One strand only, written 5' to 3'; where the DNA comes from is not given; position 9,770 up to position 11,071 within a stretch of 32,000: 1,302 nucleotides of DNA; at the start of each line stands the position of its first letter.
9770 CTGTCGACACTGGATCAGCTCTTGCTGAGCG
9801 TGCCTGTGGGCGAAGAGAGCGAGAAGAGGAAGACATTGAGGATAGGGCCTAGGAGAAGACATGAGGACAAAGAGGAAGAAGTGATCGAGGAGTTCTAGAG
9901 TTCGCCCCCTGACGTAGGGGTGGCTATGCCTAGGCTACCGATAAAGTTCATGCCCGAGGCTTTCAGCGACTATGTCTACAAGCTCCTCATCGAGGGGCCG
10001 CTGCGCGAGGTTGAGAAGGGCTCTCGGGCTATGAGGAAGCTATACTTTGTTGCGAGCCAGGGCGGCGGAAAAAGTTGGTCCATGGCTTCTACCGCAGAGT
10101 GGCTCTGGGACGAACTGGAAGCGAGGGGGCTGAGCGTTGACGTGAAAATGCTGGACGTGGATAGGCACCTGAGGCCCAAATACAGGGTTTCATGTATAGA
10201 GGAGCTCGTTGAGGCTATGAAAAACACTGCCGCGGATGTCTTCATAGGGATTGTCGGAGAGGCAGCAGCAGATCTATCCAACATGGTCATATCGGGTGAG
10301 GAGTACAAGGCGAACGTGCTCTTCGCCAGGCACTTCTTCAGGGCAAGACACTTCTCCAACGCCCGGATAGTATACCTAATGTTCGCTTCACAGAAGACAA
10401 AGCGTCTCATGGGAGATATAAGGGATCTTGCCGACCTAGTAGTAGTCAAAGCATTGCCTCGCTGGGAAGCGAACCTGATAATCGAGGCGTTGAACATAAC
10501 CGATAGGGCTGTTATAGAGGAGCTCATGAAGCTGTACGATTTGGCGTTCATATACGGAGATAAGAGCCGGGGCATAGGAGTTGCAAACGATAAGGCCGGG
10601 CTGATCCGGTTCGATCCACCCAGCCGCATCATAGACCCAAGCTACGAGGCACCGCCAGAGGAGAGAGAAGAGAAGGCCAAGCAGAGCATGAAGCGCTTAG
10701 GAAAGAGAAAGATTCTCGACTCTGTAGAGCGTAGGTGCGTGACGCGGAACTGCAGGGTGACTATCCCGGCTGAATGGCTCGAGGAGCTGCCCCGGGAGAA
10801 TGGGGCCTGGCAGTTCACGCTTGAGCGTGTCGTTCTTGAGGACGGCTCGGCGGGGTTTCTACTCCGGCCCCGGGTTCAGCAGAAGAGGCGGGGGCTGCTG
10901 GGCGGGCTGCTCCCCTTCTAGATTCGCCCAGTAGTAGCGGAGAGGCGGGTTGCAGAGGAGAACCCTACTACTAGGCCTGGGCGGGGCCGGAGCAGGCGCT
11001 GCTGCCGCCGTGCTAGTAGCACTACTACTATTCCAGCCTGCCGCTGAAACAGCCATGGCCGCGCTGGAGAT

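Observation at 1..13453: Compact single-strand provirus with almost no recognisable genes; candidate small enveloped crenarchaeal virus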

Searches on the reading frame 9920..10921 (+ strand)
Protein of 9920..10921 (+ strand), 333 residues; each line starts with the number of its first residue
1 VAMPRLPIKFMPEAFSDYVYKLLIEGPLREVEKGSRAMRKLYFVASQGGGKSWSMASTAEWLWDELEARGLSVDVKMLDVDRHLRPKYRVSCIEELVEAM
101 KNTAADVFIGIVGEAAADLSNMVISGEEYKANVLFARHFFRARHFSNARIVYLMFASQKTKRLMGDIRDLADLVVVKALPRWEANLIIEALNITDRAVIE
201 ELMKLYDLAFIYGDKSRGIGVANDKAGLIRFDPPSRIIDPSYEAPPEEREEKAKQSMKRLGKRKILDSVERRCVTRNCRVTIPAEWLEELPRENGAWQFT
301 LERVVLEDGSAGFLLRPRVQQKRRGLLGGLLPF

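Call 11: search_protein_families(library=pfam, max_evalue=0.01, proteins=[window:9920-10921:+])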
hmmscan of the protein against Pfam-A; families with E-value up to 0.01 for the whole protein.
window:9920-10921:+ (333 aa): 0 families

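Call 16: search_dna_similar(query=window:9920-10921:+, collection=phages, mode=protein, max_evalue=0.001)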
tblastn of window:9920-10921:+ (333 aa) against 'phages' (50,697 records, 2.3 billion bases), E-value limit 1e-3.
No match.

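Call 28: search_protein_families(library=phrogs, max_evalue=0.01, proteins=[window:9920-10921:+])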
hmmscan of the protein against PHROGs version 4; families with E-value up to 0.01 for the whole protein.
window:9920-10921:+ (333 aa): 0 families

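Call 29: find_homologous_proteins(query=window:9920-10921:+, max_evalue=0.001)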
Query window:9920-10921:+ (333 aa): 6 proteins with E <= 0.001 among 5165 candidates.
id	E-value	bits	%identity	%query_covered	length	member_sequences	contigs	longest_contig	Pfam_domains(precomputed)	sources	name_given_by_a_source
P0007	5.5e-217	738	100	99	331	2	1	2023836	-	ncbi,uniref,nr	ncbi:hypothetical protein Pyrde_1908 [Pyrodictium delaneyi]|uniref:Uncharacterized protein n=1 Tax=P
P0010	5.0e-180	616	83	97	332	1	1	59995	-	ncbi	-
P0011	3.4e-175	600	81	99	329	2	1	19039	-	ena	-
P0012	5.8e-153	527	69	94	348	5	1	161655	-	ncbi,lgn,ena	-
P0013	4.9e-131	455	63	99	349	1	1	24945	-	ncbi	-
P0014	4.0e-96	340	69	64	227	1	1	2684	-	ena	-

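Call 30: find_encoding_contigs(protein=P0010, flank=10000, max_places=2)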
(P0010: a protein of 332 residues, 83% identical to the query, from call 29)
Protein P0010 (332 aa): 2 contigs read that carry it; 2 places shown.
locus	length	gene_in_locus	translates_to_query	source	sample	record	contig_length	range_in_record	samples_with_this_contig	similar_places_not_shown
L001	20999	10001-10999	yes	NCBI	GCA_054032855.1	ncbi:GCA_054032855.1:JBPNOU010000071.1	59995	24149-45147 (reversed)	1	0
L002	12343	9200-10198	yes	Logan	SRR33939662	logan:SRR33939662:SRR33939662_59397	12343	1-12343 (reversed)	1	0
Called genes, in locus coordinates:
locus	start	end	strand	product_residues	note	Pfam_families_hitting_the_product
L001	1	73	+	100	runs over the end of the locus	-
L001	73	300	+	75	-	-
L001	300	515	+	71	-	PF01402:RHH_1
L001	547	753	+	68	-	-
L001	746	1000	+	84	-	-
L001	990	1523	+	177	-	PF12187:VirArc_Nuclease (weak)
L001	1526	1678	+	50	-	-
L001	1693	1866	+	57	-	-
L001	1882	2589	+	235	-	-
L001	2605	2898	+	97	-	-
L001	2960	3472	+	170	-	PF01835:MG2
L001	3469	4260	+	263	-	-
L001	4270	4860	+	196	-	-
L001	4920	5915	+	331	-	-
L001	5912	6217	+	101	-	-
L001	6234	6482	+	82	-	-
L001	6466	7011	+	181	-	-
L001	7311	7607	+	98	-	-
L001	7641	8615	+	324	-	-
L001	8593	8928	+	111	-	-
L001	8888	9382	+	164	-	-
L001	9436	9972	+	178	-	-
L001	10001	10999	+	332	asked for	-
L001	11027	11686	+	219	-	-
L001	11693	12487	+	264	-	-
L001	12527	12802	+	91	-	-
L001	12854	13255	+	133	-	-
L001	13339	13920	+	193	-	PF01661:Macro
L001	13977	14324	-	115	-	PF01022:HTH_5, PF01047:MarR (weak), PF12802:MarR_2 (weak), PF12840:HTH_20 (weak), PF13412:HTH_24 (weak)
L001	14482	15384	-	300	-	PF09202:Rio2_N, PF01636:APH (faint), PF01163:RIO1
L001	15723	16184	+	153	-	-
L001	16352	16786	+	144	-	-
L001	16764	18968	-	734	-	PF00149:Metallophos (weak)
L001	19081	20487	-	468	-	-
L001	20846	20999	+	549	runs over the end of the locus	PF01547:SBP_bac_1, PF13416:SBP_bac_8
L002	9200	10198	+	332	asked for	-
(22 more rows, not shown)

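Call 31: find_encoding_contigs(protein=P0011, flank=10000, max_places=2)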
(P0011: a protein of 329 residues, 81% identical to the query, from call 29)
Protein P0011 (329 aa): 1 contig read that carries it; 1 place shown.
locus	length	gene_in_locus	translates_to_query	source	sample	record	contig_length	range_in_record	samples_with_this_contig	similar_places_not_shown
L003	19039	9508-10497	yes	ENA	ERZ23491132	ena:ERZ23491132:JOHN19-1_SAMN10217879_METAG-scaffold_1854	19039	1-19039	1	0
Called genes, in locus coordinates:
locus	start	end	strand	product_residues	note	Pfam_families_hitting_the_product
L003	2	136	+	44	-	?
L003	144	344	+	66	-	-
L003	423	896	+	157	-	-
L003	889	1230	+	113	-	-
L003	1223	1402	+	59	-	-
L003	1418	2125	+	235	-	-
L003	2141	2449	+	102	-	PF18902:DUF5658 (weak)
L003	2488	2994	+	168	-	PF01835:MG2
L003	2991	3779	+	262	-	-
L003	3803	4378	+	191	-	-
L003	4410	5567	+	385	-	-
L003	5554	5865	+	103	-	-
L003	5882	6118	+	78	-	-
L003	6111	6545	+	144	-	-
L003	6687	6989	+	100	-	-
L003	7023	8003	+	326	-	-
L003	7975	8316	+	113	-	-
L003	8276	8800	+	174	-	-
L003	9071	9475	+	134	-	-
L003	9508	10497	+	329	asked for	-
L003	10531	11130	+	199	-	-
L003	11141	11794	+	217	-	-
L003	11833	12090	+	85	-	-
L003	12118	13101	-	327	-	PF16795:Phage_integr_3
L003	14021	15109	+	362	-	-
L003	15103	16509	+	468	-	PF02171:Piwi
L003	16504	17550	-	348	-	-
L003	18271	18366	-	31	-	-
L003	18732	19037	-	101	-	?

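Call 32: find_encoding_contigs(protein=P0012, flank=10000, max_places=3)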
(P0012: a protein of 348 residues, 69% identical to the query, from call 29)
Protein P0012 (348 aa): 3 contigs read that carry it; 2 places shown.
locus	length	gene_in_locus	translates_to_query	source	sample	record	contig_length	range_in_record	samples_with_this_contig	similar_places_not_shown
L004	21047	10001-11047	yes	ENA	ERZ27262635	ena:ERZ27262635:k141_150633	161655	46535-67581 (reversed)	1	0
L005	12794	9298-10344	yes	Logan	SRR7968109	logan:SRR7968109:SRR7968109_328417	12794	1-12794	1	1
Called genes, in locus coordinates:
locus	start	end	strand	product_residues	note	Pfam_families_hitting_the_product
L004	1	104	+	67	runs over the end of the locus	-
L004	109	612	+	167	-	-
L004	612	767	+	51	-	-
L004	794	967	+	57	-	PF01402:RHH_1, PF12651:RHH_3 (weak)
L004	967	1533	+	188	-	PF13238:AAA_18 (weak), PF01202:SKI (faint)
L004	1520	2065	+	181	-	PF12187:VirArc_Nuclease (weak)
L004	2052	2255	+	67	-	-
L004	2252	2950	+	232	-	-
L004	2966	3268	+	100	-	PF18902:DUF5658 (weak)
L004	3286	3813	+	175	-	PF01835:MG2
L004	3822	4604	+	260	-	-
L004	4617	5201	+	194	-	-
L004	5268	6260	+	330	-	-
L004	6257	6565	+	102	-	-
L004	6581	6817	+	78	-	-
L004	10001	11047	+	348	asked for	-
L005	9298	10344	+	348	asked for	-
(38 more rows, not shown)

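Call 33: find_encoding_contigs(protein=P0013, flank=10000, max_places=2)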
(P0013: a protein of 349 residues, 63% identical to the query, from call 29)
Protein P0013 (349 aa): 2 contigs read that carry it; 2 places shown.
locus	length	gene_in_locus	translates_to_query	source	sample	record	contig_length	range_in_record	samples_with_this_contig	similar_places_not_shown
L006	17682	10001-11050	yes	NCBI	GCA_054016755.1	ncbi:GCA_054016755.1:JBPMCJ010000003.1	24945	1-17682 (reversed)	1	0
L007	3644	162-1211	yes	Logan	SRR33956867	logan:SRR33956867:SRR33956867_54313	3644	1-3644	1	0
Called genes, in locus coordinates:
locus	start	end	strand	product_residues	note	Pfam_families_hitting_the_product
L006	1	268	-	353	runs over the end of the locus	PF00850:Hist_deacetyl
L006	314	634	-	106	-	-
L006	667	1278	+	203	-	PF02676:TYW3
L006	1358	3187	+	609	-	PF04675:DNA_ligase_A_N, PF01068:DNA_ligase_A_M, PF04679:DNA_ligase_A_C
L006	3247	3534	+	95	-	PF22277:EncFtn-like, PF02915:Rubrerythrin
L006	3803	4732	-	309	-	PF01875:Memo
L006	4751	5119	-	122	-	-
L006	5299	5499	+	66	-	-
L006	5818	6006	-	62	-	PF04014:MazE_antitoxin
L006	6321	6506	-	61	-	PF04014:MazE_antitoxin (weak)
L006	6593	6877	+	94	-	-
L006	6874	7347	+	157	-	-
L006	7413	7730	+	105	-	-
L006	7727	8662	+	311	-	-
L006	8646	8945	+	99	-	-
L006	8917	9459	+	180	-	-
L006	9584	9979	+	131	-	-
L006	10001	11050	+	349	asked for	-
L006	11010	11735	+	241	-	-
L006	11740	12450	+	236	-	-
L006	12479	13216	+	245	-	-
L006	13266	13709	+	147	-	-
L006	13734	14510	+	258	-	-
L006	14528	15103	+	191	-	-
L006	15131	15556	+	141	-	-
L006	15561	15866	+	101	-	-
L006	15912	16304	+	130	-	-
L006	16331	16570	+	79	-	-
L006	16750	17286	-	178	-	PF12187:VirArc_Nuclease (weak)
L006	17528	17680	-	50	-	?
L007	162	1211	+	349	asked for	-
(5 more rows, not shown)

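Call 48: find_related_loci(query=A3, collection=viral_contigs, flank=10000)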
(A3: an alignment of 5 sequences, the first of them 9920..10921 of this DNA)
Query A3 (333 aa) in viral_contigs; peptide patterns used: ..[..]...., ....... (x = any residue, [..] = any of these).
46 stretches matched a pattern, but none encodes a relative of the query by tblastn (E <= 1e-3).

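Call 49: search_solved_structures(query=A3, max_evalue=1, show_alignments=2)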
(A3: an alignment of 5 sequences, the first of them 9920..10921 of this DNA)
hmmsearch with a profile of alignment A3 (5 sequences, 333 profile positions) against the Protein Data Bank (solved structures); distinct sequences matched with E-value up to 1: 0.

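Call 53: find_related_loci(query=A3, collection=metagenome_contigs, flank=10000)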
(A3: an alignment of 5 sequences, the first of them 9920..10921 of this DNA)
Query A3 (333 aa) in metagenome_contigs; peptide patterns used: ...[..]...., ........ (x = any residue, [..] = any of these).
99 stretches matched a pattern; 1 encode a relative of the query (tblastn E <= 1e-3); 1 distinct loci.
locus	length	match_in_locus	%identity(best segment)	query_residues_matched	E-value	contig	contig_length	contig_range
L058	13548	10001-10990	69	2-315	4e-155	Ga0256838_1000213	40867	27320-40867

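Call 56: search_protein_families(library=pfam, max_evalue=0.01, proteins=[L056:5759-6940:+, L056:7578-8153:+, L056:9316-9819:+, L056:10174-10740:+, L057:7612-8475:+, L057:8668-9201:+, L057:6120-6572:-, L057:9472-9774:+, L056:8216-8458:+, L056:8473-8733:+])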
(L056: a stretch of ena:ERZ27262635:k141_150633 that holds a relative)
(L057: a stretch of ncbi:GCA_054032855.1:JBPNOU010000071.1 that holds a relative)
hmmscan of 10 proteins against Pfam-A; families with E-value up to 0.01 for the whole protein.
L056:5759-6940:+ (393 aa): 0 families

L056:7578-8153:+ (191 aa): 0 families

L056:9316-9819:+ (167 aa): 0 families

L056:10174-10740:+ (188 aa): 9 families
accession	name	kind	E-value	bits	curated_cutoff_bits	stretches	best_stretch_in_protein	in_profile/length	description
PF13238.12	AAA_18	-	8.9e-09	36.3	29.4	1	4-136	2-126/128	AAA domain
PF01202.28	SKI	-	7.9e-06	26.5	22.1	0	98-177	82-158/159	Shikimate kinase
PF01712.25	dNK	-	0.00027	21.2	27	0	4-26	2-24/203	Deoxynucleoside kinase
PF13671.12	AAA_33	-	0.00057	20.6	27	0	4-107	3-33/143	AAA domain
PF00004.35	AAA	-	0.00083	20.2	21.2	1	4-37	2-35/131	ATPase family associated with various cellular activities (AAA)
PF07728.20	AAA_5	-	0.0018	18.7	22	0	3-31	2-31/139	AAA domain (dynein-related subfamily)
PF13207.12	AAA_17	-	0.0023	18.7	27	0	7-28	2-23/136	AAA domain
PF01443.25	Viral_helicase1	-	0.0028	17.9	21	1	4-57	2-54/228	Viral superfamily 1 RNA helicase core domain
PF02223.23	Thymidylate_kin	-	0.0066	16.6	27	0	62-173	84-185/185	Thymidylate kinase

L057:7612-8475:+ (287 aa): 0 families

L057:8668-9201:+ (177 aa): 0 families

L057:6120-6572:- (150 aa): 0 families

L057:9472-9774:+ (100 aa): 0 families

L056:8216-8458:+ (80 aa): 1 family
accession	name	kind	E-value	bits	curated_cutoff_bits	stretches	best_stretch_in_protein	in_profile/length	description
PF01402.27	RHH_1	-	0.0047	17.3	20.5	0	8-29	1-22/39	Ribbon-helix-helix protein, copG family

L056:8473-8733:+ (86 aa): 0 families

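Call 64: search_protein_representatives(alignment_id=A3)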
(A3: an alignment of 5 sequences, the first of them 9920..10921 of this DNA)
Query: 5 sequences, 333 profile positions. Proteins with E-value up to 0.001 (for the whole library): 5; up to 1e-10: 2; up to 1e-30: 1. The best 5 are listed.
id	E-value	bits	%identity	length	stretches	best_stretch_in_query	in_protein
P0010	1.2e-204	695.1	-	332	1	1-331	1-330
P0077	1.9e-11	60.1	-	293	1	34-249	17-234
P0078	4.7e-08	48.9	-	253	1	34-243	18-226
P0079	2.0e-05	40.3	-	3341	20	43-79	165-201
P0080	2.7e-05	39.8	-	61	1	4-64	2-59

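Call 65: list_cluster_members(proteins=[P0077, P0078])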
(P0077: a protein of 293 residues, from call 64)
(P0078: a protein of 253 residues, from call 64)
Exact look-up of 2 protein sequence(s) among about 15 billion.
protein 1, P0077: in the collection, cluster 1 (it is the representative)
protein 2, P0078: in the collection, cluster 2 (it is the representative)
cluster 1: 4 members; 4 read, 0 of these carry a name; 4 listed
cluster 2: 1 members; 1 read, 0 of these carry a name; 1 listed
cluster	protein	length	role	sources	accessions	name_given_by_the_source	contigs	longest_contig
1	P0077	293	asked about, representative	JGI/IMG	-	-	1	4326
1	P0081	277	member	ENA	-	-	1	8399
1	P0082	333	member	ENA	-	-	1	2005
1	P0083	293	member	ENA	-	-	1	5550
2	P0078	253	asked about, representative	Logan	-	-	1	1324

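Call 66: search_protein_families(library=pfam, max_evalue=1, proteins=[P0077, P0078, window:9920-10921:+])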
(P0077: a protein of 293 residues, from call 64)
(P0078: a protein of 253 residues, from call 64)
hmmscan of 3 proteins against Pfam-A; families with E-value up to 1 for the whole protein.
P0077 (293 aa): 15 families
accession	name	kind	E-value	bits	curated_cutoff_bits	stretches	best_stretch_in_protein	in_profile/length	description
PF13481.12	AAA_25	-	0.00052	20.1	27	1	8-115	22-119/195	AAA domain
PF20720.3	nSTAND3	-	0.00066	19.9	27.2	1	19-46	17-44/155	Novel STAND NTPase 3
PF00004.35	AAA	-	0.0031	18.4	21.2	1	22-150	1-119/131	ATPase family associated with various cellular activities (AAA)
PF05496.18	RuvB_N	-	0.014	15.6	27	0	17-41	31-55/159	Holliday junction DNA helicase RuvB P-loop domain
PF05621.17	TniB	-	0.016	15.1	22.4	1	3-36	19-52/189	Bacterial TniB protein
PF13479.12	AAA_24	-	0.017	15.4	27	1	21-45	4-23/195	AAA domain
PF13191.12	AAA_16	-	0.025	15.5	32.6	1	4-46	9-51/167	AAA ATPase domain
PF01057.23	Parvo_NS1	-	0.047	13.1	20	1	16-43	110-137/271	Parvovirus non-structural protein NS1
PF13401.12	AAA_22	-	0.07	13.9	27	1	21-77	7-33/130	AAA domain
PF00910.28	RNA_helicase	-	0.089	13.7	21.5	1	22-47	1-26/105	RNA helicase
PF01637.24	ATPase_2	-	0.11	12.7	33.2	1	16-43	17-44/225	ATPase domain predominantly from Archaea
PF17213.9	Hydin_ADK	-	0.14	12.7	27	1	22-41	2-21/196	Hydin Adenylate kinase-like domain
PF13556.12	HTH_30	-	0.15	12.3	27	1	242-262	6-26/59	PucR C-terminal helix-turn-helix domain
PF13238.12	AAA_18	-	0.19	12.6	29.4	1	22-42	1-21/128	AAA domain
PF08433.16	KTI12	-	0.21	11.5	22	1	19-42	1-24/271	Chromatin associated protein KTI12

P0078 (253 aa): 9 families
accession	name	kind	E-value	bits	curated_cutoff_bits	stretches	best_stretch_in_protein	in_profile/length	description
PF20720.3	nSTAND3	-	0.00049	20.3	27.2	1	20-46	17-43/155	Novel STAND NTPase 3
PF13238.12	AAA_18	-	0.022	15.7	29.4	1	23-48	1-32/128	AAA domain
PF13401.12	AAA_22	-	0.038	14.7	27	1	21-45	6-33/130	AAA domain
PF00004.35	AAA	-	0.1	13.5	21.2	1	24-48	2-27/131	ATPase family associated with various cellular activities (AAA)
PF13521.12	AAA_28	-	0.11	13.1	27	1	23-64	2-44/164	AAA domain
PF13191.12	AAA_16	-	0.12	13.3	32.6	1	7-46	11-51/167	AAA ATPase domain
PF08433.16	KTI12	-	0.17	11.8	22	1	23-61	4-36/271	Chromatin associated protein KTI12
PF01656.29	CbiA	-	0.26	11.7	25.4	0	31-139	10-54/125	CobQ/CobB/MinD/ParA nucleotide binding domain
PF13479.12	AAA_24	-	0.28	11.4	27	1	22-40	4-22/195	AAA domain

window:9920-10921:+ (333 aa): 2 families
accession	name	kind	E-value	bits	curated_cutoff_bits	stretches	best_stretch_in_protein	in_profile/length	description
PF04014.23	MazE_antitoxin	-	0.11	12.8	24.7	1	274-290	4-20/48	Antidote-toxin recognition MazE, bacterial antitoxin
PF00465.25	Fe-ADH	-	0.14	12.2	31.3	1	49-119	30-95/168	Iron-containing alcohol dehydrogenase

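Call 67: predict_structure(alignment_id=A3)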
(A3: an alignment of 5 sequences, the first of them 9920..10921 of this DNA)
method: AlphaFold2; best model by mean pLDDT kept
length: 333 residues; sequences in the alignment: 5
mean_pLDDT: 48.0   pTM: 0.39
mean pLDDT of the five models: 48.0, 47.1, 46.6, 44.2, 42.2
residues with pLDDT >= 90: 0; 70-90: 18; 50-70: 141; < 50: 174
segments of 3 or more residues with pLDDT < 50: 1-3, 7-12, 48-53, 114-129, 156-202, 204-277, 307-310, 321-333
pLDDT, mean of each block of 10 residues (from residue 1): 48 51 58 51 50 52 68 63 61 66 63 39 38 55 55 47 32 32 40 42 46 31 30 29 31 28 39 46 67 73 53 62 41 38
secondary structure, 60 per line:
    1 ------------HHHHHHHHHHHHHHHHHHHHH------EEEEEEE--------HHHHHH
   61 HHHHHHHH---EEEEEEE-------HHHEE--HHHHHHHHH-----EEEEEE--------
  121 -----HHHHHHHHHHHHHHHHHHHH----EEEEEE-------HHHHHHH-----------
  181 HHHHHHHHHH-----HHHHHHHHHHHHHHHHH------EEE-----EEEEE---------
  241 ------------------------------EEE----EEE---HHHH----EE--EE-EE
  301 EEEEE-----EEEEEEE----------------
elements in order: H13-33 E40-46 H55-68 E72-78 H93-101 E107-112 H126-145 E150-155 H163-169 H181-190 H196-212 E219-221 E227-231 E271-273 E278-280 H284-287 E299-305 E311-317

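Call 71: fold_search(model_id=the predicted structure, library=pdb)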
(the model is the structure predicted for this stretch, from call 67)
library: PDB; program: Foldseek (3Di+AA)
matches with E <= 10: 1256; with E <= 0.001: 0
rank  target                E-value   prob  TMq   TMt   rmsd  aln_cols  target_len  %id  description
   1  8kac                  2.5e-03  0.96  0.18  0.40  12.7       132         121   17  De novo design protein -NX1 (released 2024-08-07)
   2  7m3j_B                3.0e-03  0.85  0.20  0.10   8.8       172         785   13  Asymmetric Activation of the Calcium Sensing Receptor Homodimer (released 2021-06-30)
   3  8uzd_B                9.8e-03  0.84  0.23  0.23   9.8       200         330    8  The structure of IpCS3, a theobromine methyltransferase from Yerba Mate (released 2024-01-10)
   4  5kst_C                1.2e-02  0.75  0.17  0.21   9.9       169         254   11  Stationary phase Survival protein E (SurE) from Xylella fastidiosa- XfSurE-TSAmp (Tetramer Smaller - crystallization w (released 2017-07-19)
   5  3ke3                  1.3e-02  0.69  0.18  0.17   8.2       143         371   12  Crystal structure of Putative serine-pyruvate aminotransferase (YP_263484.1) from PSYCHROBACTER ARCTICUM 273-4 at 2.20 A (released 2009-11-03)
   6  4pg4_B                1.3e-02  0.63  0.18  0.16   7.6       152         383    9  Crystal structure of S. aureus Homoserine Dehydrogenase at pH6.0 (released 2015-05-06)
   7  5kst_D                1.3e-02  0.72  0.17  0.21   9.6       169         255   11  Stationary phase Survival protein E (SurE) from Xylella fastidiosa- XfSurE-TSAmp (Tetramer Smaller - crystallization w (released 2017-07-19)
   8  5kst_A                1.4e-02  0.66  0.16  0.20  10.3       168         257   11  Stationary phase Survival protein E (SurE) from Xylella fastidiosa- XfSurE-TSAmp (Tetramer Smaller - crystallization w (released 2017-07-19)
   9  2wa2_B                1.6e-02  0.57  0.23  0.28  11.1       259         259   10  Structure of the methyltransferase domain from Modoc Virus, a Flavivirus with No Known Vector (NKV) (released 2009-08-04)
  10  2nyu_B                1.8e-02  0.75  0.24  0.36   8.5       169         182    9  Crystal Structure of Human FtsJ homolog 2 (E.coli) protein in complex with S-adenosylmethionine (released 2006-12-05)
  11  8iyi_B                1.8e-02  0.44  0.19  0.20   7.5       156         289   13  Spermidine synthase from Kluyveromyces lactis (released 2023-06-28)
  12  6lyh_C                2.5e-02  0.41  0.20  0.19  11.0       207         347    9  Crystal structure of tea N9-methyltransferase CkTcS in complex with SAH and 1,3,7-trimethyluric acid (released 2020-03-04)
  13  9hcg_t                3.0e-02  0.72  0.25  0.35   9.4       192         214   10  Mouse mitoribosome large subunit assembly intermediate bound to NSUN4, METRF4, MRM2, GTPBP7 and MALSU1-L0R8F8-mt-ACP c (released 2025-06-18)
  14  3dlb_A                3.2e-02  0.66  0.18  0.11   8.8       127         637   12  Crystal structure of the guide-strand-containing Argonaute protein silencing complex (released 2008-09-02)
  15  8wch_A                3.6e-02  0.96  0.26  0.23   4.5       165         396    9  Crystal structure of SAR11_0655 bound to a co-purified ligand, L-pyroglutamate (released 2024-07-17)
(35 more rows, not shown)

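Call 96: search_protein_families(library=pfam, max_evalue=0.05, proteins=[L006:4751-5119:-, L006:5299-5499:+, L006:6593-6877:+, L006:6874-7347:+, L006:13266-13709:+, L006:15131-15556:+, L001:12527-12802:+, L057:4365-4781:+, L003:11833-12090:+, L056:5325-5549:-])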
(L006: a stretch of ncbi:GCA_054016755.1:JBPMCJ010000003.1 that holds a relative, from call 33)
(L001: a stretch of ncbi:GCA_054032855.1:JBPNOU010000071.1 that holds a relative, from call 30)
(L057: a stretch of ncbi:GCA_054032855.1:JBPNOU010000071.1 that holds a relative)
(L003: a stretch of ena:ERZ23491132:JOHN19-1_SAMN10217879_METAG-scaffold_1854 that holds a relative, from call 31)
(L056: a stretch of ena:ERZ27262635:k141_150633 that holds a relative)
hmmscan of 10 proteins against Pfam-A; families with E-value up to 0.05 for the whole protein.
L006:4751-5119:- (122 aa): 0 families

L006:5299-5499:+ (66 aa): 2 families
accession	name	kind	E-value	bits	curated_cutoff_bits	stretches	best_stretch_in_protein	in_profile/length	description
PF14559.12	TPR_19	-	0.002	18.8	25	1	27-57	2-32/68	Tetratricopeptide repeat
PF13428.12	TPR_14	-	0.0075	17.3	23.5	1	31-58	16-43/44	Tetratricopeptide repeat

L006:6593-6877:+ (94 aa): 0 families

L006:6874-7347:+ (157 aa): 1 family
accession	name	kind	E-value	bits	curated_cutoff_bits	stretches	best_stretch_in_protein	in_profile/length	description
PF01402.27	RHH_1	-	0.019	15.4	20.5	1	98-134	2-38/39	Ribbon-helix-helix protein, copG family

L006:13266-13709:+ (147 aa): 0 families

L006:15131-15556:+ (141 aa): 0 families

L001:12527-12802:+ (91 aa): 0 families

L057:4365-4781:+ (138 aa): 0 families

L003:11833-12090:+ (85 aa): 0 families

L056:5325-5549:- (74 aa): 1 family
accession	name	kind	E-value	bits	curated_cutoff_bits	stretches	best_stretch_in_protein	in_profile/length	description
PF07935.16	SSV1_ORF_D-335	-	2.6e-09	37.7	22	1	11-58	9-56/68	ORF D-335-like protein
